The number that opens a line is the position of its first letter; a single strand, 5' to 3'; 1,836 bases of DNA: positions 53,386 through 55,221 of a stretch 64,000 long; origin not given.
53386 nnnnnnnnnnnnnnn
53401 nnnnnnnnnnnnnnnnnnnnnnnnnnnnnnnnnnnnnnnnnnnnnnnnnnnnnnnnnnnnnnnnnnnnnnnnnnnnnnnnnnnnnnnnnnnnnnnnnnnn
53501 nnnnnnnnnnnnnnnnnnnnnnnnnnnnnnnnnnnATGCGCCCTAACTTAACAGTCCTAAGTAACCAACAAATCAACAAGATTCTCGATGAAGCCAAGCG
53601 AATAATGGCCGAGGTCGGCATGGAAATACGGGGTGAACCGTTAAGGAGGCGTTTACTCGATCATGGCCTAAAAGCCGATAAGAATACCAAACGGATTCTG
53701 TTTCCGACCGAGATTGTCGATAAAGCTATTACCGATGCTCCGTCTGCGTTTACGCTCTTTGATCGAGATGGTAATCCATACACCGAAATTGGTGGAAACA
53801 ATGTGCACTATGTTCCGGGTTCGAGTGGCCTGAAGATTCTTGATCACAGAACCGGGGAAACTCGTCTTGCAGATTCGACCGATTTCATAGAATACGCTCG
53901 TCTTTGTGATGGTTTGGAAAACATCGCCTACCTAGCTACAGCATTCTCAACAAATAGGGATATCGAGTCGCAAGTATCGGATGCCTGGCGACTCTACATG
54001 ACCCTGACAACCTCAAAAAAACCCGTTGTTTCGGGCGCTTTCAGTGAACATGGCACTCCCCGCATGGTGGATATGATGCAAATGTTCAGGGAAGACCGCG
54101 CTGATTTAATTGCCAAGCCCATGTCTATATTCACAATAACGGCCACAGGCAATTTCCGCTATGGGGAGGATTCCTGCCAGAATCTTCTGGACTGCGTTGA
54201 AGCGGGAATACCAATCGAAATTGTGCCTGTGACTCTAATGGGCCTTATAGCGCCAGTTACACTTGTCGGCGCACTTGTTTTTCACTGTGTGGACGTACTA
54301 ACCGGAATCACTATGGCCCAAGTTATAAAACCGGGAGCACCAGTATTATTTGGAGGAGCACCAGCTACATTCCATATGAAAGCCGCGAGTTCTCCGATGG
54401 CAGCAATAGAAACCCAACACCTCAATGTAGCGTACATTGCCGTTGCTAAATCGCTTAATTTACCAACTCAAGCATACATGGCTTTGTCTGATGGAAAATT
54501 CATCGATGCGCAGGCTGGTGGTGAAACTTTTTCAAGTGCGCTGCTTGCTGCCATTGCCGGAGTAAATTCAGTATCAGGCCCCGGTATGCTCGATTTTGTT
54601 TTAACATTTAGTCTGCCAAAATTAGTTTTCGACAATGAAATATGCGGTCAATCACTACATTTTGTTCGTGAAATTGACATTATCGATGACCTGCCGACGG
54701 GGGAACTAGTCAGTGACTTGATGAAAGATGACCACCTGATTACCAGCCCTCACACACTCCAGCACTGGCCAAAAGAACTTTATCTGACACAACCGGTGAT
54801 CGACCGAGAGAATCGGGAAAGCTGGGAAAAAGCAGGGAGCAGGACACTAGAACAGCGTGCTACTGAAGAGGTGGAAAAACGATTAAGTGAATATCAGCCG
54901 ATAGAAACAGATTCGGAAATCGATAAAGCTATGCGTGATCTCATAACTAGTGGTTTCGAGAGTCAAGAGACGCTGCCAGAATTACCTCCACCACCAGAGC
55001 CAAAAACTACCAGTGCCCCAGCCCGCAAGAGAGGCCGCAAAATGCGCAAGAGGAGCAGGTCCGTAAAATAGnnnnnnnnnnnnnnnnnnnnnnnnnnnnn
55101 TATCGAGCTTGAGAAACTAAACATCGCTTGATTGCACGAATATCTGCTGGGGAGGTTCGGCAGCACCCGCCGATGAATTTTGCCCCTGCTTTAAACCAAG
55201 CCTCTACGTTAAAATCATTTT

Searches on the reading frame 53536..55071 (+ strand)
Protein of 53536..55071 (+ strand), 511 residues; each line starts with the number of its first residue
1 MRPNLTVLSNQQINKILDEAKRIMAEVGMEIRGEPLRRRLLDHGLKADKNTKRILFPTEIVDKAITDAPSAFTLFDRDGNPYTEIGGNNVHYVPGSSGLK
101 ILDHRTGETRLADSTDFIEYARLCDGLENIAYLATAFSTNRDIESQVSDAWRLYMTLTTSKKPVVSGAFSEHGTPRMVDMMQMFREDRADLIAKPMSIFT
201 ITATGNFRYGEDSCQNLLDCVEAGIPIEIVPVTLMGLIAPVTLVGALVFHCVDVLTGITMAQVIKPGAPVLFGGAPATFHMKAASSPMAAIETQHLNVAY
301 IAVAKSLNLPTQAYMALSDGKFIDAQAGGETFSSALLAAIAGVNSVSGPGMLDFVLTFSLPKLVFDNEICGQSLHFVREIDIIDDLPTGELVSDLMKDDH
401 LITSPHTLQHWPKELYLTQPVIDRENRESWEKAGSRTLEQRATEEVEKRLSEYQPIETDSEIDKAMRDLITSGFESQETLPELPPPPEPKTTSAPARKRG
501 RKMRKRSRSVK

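Call 3: search_protein_families(library=pfam, proteins=[window:53536-55071:+], max_evalue=0.01)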
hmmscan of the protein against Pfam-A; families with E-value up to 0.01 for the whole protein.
window:53536-55071:+ (511 aa): 1 family
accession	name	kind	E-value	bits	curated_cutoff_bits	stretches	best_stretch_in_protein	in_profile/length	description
PF06253.16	MTTB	-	1.8e-74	251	25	1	3-471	29-493/500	Trimethylamine methyltransferase (MTTB)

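Call 6: search_protein_families(library=ncbifam, proteins=[window:53536-55071:+], max_evalue=0.001)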
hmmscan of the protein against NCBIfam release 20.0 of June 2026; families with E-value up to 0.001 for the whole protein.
window:53536-55071:+ (511 aa): 1 family
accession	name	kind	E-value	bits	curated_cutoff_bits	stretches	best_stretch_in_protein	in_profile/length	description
TIGR02369.2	trimeth_pyl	equivalog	7.5e-90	301.7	525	1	4-471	2-466/469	[trimethylamine--corrinoid protein] Co-methyltransferase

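Call 9: search_solved_structures(query=window:53536-55071:+, max_evalue=0.001, show_alignments=2)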
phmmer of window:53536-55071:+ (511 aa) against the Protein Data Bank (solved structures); distinct sequences matched with E-value up to 0.001: 5.
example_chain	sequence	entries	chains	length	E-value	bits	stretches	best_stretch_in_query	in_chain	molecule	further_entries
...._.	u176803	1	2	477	3.8e-52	180.9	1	1-471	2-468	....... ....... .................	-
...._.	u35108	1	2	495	6.5e-52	180.1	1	3-471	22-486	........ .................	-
7xcl_A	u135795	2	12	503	4.9e-51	177.2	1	11-471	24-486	Trimethylamine methyltransferase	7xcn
7xcm_A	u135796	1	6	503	6.5e-51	176.8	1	11-471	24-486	Trimethylamine methyltransferase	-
4yyc_A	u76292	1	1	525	1.6e-31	112.9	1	7-474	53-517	Putative trimethylamine methyltransferase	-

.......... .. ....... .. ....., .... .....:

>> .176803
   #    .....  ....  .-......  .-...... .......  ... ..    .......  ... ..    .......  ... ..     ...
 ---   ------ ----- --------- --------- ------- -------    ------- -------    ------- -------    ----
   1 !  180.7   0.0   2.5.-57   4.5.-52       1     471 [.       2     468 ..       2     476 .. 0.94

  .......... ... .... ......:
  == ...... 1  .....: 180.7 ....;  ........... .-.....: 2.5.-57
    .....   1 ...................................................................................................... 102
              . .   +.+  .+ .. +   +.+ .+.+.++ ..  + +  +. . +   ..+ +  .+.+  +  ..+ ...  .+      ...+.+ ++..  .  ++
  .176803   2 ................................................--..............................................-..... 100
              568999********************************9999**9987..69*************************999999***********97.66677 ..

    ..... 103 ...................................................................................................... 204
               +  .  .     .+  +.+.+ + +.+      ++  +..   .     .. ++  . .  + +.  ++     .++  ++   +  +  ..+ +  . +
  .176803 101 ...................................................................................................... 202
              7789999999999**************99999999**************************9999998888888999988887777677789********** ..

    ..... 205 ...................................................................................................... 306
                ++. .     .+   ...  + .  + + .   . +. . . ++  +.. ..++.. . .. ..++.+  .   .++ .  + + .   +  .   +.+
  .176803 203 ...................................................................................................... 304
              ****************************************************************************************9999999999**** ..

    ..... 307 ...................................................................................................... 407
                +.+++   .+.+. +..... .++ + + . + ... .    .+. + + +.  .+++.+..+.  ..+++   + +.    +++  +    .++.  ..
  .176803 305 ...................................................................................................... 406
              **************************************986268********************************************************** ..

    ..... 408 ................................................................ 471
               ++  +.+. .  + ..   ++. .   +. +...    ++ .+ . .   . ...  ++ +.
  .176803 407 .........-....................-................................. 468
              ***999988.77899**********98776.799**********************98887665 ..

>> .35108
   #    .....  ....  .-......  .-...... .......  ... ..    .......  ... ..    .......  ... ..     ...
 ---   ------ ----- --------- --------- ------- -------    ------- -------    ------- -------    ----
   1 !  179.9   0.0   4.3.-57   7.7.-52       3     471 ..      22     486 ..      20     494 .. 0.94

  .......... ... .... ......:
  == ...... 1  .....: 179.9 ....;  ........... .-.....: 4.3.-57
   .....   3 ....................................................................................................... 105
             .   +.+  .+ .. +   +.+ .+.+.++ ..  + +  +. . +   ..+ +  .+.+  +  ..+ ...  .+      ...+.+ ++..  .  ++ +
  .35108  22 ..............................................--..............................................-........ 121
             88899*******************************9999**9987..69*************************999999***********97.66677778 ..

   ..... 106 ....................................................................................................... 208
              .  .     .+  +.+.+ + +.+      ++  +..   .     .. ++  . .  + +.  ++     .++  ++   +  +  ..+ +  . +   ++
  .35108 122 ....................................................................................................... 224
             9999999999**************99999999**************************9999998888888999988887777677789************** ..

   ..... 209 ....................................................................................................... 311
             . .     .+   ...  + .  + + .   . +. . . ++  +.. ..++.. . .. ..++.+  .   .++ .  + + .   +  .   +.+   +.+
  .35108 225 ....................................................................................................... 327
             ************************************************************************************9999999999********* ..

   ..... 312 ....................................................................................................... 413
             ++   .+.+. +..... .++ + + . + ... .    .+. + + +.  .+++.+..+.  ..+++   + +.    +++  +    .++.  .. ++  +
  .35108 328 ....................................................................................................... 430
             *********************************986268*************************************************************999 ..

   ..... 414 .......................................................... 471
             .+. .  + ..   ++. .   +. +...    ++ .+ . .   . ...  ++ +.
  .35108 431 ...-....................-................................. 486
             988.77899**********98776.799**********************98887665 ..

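Call 19: find_related_loci(query=window:53536-55068:+, collection=genome_contigs, flank=10000)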
Query window:53536-55068:+ (511 aa) in genome_contigs; peptide patterns used: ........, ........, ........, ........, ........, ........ (x = any residue, [..] = any of these).
94 stretches matched a pattern; 62 encode a relative of the query (tblastn E <= 1e-3); 62 distinct loci.
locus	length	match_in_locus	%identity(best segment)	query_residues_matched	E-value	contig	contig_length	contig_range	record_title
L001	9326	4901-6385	82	1-495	0e+0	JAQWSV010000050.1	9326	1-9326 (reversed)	MAG: Woeseiaceae bacterium isolate cluster2_bin.67 k141_4776716, whole genome shotgun sequence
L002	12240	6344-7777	84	1-478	0e+0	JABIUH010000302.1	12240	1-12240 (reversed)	MAG: Woeseia sp. isolate SI072_bin43 k141_428264, whole genome shotgun sequence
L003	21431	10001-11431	84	1-477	0e+0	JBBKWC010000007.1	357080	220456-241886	MAG: Woeseiaceae bacterium isolate metabat_bins.32 k119_2391355, whole genome shotgun sequence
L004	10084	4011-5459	82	1-483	0e+0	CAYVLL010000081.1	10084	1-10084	MAG TPA_asm: uncultured Woeseiaceae bacterium isolate SRP072547_co1_23 genome assembly, contig: NODE_13259_length_10084_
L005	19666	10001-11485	78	1-495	0e+0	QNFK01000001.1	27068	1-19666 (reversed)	MAG: Gammaproteobacteria bacterium isolate B5_G11 B5_Guay11_scaffold_00062, whole genome shotgun sequence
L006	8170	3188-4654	81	1-489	0e+0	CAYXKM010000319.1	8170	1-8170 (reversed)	MAG TPA_asm: uncultured Woeseiaceae bacterium isolate binchicken_co31_91 genome assembly, contig: k141_1874693, whole ge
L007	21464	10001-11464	80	1-488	0e+0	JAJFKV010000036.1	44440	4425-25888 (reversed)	MAG: Woeseiaceae bacterium isolate OFTM88 OFTM88_35, whole genome shotgun sequence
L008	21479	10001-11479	79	1-490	0e+0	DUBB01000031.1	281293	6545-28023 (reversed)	MAG TPA_asm: Gammaproteobacteria bacterium isolate UWMA-0291 NODE_31_length_281293_cov_0.188293, whole genome shotgun se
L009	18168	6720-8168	78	1-483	0e+0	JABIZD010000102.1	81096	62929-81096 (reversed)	MAG: Gammaproteobacteria bacterium isolate SI073_bin157 k141_1366141, whole genome shotgun sequence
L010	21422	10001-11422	81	1-475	0e+0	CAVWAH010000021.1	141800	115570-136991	MAG: uncultured Gammaproteobacteria bacterium isolate MFD03551.bin.3.50 genome assembly, contig: contig_58425, whole gen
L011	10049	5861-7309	78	1-483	0e+0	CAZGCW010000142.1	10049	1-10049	MAG TPA_asm: uncultured Pseudomonadales bacterium isolate SRP077602_co3_36 genome assembly, contig: NODE_11125_length_10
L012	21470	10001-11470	78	1-490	0e+0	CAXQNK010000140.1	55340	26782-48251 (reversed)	MAG: Nitrosopumilus sp. isolate 3um_A1Z0725_1.55 genome assembly, contig: k127_39468, whole genome shotgun sequence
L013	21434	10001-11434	79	1-478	0e+0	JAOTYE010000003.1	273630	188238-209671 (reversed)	MAG: Gammaproteobacteria bacterium isolate 21_Jan_SF_Bin38 21_Jan_SF_Bin38_scaffold_12_c1, whole genome shotgun sequence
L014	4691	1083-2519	78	1-479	0e+0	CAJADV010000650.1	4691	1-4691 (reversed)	MAG: uncultured Gammaproteobacteria bacterium isolate Loc090116-1m_bin-0539 genome assembly, contig: bin-0539:650/661, w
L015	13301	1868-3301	78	1-478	0e+0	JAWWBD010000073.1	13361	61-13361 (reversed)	MAG: Woeseiaceae bacterium isolate HN16.bin.2 k141_420743_length_13361_cov_7.9815, whole genome shotgun sequence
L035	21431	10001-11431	73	1-477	0e+0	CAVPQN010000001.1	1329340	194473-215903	MAG: uncultured Gammaproteobacteria bacterium isolate MFD09964.bin.1.75 genome assembly, contig: contig_15958, whole gen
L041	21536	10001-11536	64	1-510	0e+0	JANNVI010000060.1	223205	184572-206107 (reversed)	MAG: Gammaproteobacteria bacterium isolate VAR_34_metabat_508 VAR_34_k141_3111222, whole genome shotgun sequence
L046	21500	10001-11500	62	1-502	0e+0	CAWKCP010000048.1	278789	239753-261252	MAG: uncultured Chloroflexia bacterium isolate MFD03804.bin.2.109 genome assembly, contig: contig_9621, whole genome sho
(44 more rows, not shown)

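Call 20: find_homologous_proteins(query=window:53536-55068:+, max_evalue=1e-10)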
Query window:53536-55068:+ (511 aa): 3737 proteins with E <= 1e-10 among 8000 candidates; the best 120 are listed.
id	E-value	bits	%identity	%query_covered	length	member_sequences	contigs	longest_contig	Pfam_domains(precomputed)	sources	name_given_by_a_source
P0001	0.0e+0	1107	95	100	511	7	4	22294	PF06253.17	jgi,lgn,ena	-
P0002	0.0e+0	1038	90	97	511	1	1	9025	PF06253.17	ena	-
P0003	9.2e-297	1003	85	93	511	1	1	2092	PF06253.17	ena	-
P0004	1.6e-293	992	85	94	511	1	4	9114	PF06253.17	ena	-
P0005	5.4e-293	990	85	94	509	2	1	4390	PF06253.17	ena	-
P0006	5.8e-293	990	85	93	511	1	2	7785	PF06253.17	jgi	jgi:trimethylamine--corrinoid protein Co-methyltransferase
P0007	7.9e-293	990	85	94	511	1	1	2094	PF06253.17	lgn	-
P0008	1.0e-292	989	85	94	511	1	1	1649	PF06253.17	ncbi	-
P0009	1.4e-292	989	84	97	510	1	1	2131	PF06253.17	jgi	jgi:trimethylamine--corrinoid protein Co-methyltransferase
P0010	1.5e-292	989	85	94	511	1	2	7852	PF06253.17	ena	-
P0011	2.2e-292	988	84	93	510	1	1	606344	PF06253.17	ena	-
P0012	3.8e-292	987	85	94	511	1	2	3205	PF06253.17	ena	-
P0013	3.8e-292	987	85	94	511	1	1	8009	PF06253.17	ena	-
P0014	1.4e-291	985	85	93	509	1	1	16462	PF06253.17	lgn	-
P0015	1.9e-291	985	85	93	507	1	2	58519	PF06253.17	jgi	jgi:trimethylamine--corrinoid protein Co-methyltransferase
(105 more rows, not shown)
